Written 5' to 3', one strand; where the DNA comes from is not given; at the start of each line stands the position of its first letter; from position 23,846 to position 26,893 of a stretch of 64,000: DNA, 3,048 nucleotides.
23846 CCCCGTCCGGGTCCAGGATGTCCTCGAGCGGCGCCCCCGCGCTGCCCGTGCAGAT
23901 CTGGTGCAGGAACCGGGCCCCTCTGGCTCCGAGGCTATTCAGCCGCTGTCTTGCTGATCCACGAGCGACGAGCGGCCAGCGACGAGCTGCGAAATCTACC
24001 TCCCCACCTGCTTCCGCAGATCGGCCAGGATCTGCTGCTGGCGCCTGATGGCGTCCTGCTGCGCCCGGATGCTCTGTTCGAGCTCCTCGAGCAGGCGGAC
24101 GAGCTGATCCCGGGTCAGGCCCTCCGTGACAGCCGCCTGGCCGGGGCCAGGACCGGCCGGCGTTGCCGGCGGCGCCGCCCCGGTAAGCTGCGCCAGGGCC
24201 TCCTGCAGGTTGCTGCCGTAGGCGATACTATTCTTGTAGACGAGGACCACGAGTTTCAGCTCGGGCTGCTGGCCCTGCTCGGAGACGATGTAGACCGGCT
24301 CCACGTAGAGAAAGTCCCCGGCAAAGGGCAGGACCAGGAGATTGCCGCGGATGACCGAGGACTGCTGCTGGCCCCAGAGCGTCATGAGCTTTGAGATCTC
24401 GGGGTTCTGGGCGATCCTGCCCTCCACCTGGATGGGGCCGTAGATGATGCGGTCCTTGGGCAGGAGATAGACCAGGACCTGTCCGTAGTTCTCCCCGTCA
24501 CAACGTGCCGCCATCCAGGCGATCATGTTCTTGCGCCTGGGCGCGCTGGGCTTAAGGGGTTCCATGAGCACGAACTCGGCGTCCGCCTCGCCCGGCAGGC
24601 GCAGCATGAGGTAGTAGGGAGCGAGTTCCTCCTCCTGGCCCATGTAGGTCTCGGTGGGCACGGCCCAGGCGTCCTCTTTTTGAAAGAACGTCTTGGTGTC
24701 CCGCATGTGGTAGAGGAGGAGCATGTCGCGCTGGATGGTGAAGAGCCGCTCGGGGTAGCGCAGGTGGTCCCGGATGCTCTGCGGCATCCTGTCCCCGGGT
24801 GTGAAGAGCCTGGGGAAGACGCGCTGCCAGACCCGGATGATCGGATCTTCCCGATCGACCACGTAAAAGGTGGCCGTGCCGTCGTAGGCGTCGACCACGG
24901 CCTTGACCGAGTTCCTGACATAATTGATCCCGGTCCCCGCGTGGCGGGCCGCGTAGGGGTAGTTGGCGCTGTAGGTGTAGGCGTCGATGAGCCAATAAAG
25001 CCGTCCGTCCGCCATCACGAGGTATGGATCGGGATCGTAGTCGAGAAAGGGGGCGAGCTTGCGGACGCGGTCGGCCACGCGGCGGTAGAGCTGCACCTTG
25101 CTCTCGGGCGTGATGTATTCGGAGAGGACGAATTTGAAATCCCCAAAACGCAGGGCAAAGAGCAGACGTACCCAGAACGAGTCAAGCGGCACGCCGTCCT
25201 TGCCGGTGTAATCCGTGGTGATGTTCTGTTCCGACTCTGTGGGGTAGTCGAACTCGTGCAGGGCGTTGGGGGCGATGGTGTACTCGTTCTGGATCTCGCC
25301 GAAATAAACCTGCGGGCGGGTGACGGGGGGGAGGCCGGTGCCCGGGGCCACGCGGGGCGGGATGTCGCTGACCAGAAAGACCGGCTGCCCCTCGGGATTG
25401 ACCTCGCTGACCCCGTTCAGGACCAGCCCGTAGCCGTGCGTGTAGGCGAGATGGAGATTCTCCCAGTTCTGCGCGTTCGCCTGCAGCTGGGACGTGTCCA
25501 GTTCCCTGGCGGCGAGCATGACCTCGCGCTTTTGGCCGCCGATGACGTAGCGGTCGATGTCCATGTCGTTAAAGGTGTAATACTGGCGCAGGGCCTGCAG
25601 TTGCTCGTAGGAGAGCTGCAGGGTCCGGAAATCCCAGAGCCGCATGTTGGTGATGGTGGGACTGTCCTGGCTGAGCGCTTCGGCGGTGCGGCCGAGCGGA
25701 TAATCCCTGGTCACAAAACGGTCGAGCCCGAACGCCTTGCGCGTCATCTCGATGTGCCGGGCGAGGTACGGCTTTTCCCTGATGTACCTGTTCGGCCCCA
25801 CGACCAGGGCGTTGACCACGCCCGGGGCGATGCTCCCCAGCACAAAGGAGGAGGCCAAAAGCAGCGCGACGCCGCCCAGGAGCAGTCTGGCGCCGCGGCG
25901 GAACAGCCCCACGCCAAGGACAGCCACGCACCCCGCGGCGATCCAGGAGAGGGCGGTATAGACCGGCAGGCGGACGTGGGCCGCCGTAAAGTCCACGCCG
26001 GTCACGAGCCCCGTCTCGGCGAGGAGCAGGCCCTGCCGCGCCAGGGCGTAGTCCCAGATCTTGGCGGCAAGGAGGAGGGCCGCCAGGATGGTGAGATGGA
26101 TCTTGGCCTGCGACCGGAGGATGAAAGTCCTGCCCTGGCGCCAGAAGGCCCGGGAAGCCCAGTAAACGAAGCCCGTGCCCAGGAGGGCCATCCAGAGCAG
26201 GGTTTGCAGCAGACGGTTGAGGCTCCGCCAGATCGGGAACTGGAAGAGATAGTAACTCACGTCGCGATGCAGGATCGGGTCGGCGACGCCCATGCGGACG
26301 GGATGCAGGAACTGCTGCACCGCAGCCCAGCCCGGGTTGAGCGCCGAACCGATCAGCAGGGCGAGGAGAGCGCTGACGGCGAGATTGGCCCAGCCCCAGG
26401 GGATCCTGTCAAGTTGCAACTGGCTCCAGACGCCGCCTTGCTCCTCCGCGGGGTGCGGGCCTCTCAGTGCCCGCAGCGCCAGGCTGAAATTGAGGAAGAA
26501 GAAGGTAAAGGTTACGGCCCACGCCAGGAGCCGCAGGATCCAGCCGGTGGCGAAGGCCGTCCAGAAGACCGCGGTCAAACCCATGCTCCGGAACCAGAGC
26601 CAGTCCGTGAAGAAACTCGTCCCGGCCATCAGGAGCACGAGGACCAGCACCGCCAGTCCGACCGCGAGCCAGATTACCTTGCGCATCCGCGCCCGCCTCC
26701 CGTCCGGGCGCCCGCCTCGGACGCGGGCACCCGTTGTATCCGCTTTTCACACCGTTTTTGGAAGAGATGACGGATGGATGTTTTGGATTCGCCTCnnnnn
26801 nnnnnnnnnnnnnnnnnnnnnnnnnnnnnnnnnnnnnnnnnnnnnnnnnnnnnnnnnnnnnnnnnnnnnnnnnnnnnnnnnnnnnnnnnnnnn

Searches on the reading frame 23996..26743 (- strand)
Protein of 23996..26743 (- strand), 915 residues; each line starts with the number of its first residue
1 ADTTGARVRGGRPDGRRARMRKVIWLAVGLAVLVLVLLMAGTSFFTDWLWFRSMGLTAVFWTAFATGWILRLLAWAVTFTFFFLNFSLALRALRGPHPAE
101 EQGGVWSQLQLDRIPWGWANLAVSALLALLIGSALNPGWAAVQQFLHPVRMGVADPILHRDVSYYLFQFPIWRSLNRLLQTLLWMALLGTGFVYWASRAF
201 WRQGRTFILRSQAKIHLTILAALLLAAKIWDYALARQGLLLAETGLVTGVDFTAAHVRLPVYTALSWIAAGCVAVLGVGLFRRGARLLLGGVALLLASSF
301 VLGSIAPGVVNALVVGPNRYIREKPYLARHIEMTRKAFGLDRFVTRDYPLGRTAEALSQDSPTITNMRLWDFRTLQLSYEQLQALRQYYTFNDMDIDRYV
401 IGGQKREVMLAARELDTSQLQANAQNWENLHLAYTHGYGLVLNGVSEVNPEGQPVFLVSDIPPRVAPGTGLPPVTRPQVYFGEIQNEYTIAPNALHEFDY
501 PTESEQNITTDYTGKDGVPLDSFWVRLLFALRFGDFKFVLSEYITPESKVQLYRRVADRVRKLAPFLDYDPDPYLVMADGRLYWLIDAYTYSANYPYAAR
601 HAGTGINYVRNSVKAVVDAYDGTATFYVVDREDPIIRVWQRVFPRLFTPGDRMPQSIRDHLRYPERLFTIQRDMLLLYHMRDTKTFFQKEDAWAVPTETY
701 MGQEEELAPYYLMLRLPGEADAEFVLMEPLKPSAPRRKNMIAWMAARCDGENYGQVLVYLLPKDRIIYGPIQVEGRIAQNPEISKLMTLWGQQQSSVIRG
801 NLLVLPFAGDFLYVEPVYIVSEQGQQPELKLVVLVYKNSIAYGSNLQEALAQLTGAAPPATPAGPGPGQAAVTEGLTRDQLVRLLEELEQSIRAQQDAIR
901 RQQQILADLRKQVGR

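Call 16: search_protein_families(library=pfam, proteins=[window:23996-26743:-], max_evalue=0.0001)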
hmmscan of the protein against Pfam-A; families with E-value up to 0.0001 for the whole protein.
window:23996-26743:- (915 aa): 1 family
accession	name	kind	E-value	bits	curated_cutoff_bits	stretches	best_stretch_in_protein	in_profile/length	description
PF03699.18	UPF0182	-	3.4e-267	889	27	1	26-790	3-770/770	Uncharacterised protein family (UPF0182)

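Call 80: search_protein_families(library=ncbifam, proteins=[window:23996-26743:-], max_evalue=0.01)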
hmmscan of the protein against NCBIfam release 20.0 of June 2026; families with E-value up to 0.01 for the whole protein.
window:23996-26743:- (915 aa): 3 families
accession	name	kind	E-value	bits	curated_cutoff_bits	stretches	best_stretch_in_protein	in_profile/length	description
NF000825.0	PRK00068.1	subfamily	5.3e-229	762.7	995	1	19-910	11-944/973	hypothetical protein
NF002707.0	PRK02509.1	equivalog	2.4e-220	734.1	949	2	122-854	197-963/983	hypothetical protein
NF009097.0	PRK12438.1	subfamily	2.2e-138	462.9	1254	1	19-862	15-905/991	hypothetical protein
